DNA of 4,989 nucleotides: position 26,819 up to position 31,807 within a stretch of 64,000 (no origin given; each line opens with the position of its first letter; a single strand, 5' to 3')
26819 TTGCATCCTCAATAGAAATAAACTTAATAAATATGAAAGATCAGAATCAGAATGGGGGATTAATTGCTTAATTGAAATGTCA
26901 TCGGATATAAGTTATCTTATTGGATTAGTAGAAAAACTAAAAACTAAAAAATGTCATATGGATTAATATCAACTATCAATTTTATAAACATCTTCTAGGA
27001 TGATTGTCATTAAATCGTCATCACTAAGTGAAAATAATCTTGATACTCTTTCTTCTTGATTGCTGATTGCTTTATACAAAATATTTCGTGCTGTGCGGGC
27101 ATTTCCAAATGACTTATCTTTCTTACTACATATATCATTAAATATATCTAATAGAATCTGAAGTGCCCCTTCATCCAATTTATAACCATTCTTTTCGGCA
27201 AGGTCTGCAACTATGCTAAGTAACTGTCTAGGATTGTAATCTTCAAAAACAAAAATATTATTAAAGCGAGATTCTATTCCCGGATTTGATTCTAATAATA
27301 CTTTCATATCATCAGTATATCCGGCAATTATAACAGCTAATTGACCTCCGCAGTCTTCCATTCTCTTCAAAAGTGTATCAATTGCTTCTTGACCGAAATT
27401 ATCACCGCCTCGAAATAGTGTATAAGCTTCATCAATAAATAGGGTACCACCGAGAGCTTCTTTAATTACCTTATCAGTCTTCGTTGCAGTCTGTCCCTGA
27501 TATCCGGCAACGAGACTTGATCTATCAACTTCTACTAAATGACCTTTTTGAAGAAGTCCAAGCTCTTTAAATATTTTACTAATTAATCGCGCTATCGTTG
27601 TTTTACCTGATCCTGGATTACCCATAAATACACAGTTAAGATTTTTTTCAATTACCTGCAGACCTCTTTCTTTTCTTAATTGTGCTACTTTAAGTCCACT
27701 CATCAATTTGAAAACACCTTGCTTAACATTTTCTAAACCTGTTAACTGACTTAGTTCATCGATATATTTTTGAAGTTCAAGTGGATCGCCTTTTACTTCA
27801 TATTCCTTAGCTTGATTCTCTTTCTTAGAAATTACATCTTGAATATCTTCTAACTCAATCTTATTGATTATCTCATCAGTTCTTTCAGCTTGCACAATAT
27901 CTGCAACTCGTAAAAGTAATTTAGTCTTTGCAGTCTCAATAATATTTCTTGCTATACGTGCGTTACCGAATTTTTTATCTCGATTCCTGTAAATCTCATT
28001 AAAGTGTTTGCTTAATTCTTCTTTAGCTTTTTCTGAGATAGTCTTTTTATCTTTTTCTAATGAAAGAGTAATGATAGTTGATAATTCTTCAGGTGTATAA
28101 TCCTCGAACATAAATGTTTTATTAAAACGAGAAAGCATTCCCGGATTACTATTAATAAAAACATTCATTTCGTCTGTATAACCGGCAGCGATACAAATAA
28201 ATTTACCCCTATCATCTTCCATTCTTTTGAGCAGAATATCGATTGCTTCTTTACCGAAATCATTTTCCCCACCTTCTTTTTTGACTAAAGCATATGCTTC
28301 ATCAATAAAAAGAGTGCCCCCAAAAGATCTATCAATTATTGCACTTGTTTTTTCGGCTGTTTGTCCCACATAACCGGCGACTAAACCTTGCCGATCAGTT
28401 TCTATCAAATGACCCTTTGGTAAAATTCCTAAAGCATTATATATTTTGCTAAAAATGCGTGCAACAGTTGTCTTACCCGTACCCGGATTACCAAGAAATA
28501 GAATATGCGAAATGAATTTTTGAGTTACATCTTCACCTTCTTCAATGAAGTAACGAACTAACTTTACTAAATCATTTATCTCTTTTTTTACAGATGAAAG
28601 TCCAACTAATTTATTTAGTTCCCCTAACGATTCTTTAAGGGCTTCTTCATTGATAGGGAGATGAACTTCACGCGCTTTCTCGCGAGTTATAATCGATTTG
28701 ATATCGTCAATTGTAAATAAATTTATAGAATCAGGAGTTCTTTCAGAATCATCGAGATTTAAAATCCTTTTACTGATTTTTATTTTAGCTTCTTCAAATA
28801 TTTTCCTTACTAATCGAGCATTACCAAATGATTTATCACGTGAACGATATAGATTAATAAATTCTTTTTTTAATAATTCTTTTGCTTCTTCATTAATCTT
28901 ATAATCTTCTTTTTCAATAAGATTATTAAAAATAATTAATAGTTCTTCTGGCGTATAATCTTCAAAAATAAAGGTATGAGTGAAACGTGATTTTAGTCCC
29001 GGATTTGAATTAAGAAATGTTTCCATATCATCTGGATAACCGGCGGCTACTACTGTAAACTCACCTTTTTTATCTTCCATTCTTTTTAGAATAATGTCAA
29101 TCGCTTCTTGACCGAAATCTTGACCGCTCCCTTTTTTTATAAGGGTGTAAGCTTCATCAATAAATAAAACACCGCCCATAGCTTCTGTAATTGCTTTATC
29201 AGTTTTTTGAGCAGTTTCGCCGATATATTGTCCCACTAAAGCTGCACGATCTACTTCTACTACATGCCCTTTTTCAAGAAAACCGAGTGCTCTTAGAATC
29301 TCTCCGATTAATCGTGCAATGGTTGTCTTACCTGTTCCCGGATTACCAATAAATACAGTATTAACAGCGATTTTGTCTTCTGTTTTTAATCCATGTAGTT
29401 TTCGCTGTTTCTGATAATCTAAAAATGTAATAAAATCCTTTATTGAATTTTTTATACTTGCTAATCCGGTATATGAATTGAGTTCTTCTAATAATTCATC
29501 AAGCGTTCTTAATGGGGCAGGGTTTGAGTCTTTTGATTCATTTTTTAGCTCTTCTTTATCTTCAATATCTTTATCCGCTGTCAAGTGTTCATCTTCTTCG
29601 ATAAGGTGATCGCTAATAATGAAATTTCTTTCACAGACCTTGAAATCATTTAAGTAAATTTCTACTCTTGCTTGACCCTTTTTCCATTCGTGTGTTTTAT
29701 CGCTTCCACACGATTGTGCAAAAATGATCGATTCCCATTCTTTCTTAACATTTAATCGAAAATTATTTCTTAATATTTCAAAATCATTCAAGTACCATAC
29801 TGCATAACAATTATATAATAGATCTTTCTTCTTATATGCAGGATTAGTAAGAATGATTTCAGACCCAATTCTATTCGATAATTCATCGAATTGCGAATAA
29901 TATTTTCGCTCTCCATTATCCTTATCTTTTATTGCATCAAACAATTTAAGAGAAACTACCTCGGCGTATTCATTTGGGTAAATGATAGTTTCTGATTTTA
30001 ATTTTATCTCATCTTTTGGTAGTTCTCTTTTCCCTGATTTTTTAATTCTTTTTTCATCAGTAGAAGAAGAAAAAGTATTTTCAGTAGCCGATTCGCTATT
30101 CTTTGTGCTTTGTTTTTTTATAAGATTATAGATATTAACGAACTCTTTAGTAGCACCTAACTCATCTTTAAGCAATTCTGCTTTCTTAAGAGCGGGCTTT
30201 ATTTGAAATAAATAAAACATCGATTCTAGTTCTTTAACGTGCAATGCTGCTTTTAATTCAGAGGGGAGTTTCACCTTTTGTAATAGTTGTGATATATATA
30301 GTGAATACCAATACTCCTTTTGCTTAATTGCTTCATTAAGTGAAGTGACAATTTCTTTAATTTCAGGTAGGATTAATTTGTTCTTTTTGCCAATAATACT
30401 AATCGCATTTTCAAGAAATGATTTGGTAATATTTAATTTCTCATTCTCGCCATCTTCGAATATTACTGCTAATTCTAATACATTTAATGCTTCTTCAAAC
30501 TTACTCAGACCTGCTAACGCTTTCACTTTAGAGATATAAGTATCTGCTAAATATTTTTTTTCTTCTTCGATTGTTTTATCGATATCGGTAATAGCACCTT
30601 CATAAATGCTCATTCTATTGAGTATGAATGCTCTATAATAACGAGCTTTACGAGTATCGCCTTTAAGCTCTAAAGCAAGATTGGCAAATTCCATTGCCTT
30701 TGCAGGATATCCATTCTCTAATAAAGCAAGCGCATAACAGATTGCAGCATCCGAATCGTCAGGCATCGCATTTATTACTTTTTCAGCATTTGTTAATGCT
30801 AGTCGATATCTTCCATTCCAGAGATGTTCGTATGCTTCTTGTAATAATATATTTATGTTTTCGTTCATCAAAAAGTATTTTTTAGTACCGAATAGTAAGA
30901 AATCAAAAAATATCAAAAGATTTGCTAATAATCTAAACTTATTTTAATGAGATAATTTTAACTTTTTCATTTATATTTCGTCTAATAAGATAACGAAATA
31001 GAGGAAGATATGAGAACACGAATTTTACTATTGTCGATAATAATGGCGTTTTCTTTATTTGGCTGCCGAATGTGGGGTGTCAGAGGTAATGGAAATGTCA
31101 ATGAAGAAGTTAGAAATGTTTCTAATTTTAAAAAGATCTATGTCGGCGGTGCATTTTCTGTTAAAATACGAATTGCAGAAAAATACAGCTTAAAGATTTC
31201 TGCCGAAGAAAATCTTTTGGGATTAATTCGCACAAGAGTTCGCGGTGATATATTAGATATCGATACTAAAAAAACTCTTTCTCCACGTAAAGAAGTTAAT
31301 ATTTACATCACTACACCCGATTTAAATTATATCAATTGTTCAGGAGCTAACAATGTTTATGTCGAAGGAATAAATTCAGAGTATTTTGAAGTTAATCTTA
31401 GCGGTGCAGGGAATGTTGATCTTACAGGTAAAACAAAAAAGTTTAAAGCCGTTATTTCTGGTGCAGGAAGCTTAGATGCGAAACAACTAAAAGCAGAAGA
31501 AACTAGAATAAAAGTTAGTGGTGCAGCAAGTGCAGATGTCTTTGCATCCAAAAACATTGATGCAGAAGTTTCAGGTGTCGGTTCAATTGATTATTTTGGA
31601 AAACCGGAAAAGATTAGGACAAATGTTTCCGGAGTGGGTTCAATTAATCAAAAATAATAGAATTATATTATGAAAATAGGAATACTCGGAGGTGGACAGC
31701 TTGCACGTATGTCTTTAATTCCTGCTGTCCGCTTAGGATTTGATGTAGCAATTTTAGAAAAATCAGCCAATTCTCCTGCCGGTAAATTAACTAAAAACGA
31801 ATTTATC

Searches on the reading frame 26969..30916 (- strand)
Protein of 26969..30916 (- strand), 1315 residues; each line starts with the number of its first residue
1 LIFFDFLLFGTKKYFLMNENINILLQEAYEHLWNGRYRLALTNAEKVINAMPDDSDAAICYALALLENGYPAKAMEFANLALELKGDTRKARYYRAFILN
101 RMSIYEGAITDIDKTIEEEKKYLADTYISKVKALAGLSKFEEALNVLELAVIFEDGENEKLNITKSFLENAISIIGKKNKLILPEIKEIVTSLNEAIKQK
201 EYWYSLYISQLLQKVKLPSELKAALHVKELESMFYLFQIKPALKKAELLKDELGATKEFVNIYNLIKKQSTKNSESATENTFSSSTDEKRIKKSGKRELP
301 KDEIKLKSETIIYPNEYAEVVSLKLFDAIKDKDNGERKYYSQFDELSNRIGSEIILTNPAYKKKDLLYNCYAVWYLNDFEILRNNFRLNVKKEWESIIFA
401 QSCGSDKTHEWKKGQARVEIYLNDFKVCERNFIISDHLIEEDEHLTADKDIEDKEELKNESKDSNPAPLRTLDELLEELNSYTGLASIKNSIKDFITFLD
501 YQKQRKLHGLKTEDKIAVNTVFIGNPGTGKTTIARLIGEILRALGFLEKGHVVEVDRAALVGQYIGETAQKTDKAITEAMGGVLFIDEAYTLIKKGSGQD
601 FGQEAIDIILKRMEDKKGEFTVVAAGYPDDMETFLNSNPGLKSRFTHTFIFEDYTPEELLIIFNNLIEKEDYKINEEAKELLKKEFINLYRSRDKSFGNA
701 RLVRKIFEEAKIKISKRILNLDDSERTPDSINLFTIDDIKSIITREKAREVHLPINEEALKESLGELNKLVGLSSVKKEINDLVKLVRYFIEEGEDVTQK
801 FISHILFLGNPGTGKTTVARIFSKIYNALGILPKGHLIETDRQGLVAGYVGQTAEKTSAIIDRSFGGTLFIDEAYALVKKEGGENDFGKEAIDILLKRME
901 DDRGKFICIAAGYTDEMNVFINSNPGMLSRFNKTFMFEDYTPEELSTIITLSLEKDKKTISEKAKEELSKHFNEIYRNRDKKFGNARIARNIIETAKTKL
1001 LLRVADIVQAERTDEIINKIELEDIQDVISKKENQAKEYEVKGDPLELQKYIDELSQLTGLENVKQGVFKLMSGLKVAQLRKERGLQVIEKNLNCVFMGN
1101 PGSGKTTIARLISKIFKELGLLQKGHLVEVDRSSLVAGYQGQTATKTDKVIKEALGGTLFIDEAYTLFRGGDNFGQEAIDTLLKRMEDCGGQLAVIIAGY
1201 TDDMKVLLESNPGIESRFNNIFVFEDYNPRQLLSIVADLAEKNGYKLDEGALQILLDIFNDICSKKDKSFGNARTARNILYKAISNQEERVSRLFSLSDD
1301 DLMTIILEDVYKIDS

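Call 48: search_protein_families(library=pfam, proteins=[window:26969-30916:-], max_evalue=0.00001)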
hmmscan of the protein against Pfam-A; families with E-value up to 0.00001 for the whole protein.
window:26969-30916:- (1315 aa): 17 families
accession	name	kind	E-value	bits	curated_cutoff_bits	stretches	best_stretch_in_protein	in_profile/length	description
PF00004.35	AAA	-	2.1e-50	171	21.2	3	521-635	2-115/131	ATPase family associated with various cellular activities (AAA)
PF17866.7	AAA_lid_6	-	1.2e-41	141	24.3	3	1249-1310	1-60/60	AAA lid domain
PF20720.3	nSTAND3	-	2.3e-12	47.3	27.2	0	1084-1118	9-43/155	Novel STAND NTPase 3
PF01078.27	Mg_chelatase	-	4.6e-12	46.2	20.3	0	1094-1141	24-68/207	Magnesium chelatase, subunit ChlI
PF07728.20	AAA_5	-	9e-12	45.6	22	0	520-589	2-75/139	AAA domain (dynein-related subfamily)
PF05496.18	RuvB_N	-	2.2e-10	40.9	27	0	798-828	29-59/159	Holliday junction DNA helicase RuvB P-loop domain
PF13245.12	AAA_19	-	1.4e-09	38.7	25.1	0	1092-1147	11-57/134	AAA domain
PF13401.12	AAA_22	-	1.9e-09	38.4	27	0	520-541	8-29/130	AAA domain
PF13238.12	AAA_18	-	4.4e-09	37.3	29.4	0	805-826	1-22/128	AAA domain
PF01695.23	IstB_IS21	-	6.2e-09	36.1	24.1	0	1055-1110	55-110/238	IstB-like ATP binding protein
PF00910.28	RNA_helicase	-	2.7e-08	34.7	21.5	0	1096-1148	2-56/105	RNA helicase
PF13604.12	AAA_30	-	5.2e-08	33.3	27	0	520-589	21-97/191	AAA domain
PF12895.13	ANAPC3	-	1.6e-07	32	27.2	1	34-114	2-81/82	Anaphase-promoting complex, cyclosome, subunit 3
PF00005.33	ABC_tran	-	3.4e-07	31.4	25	0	1093-1127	12-42/137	ABC transporter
PF13191.12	AAA_16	-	5.6e-07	30.7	32.6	0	803-829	25-51/167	AAA ATPase domain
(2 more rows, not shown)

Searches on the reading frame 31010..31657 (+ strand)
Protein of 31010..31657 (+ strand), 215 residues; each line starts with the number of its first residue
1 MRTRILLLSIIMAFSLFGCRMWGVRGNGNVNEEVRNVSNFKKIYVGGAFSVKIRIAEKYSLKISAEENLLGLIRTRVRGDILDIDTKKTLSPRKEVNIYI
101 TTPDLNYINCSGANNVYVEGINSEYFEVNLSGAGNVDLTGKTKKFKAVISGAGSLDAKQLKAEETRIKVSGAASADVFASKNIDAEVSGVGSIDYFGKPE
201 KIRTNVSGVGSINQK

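Call 31: search_protein_families(library=pfam, proteins=[window:31010-31657:+], max_evalue=0.0001)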
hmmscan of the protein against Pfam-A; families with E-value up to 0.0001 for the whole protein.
window:31010-31657:+ (215 aa): 1 family
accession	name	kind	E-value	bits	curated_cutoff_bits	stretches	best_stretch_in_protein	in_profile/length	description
PF10988.14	DUF2807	-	9.2e-36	123.7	24.2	1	39-199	1-181/181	Putative auto-transporter adhesin, head GIN domain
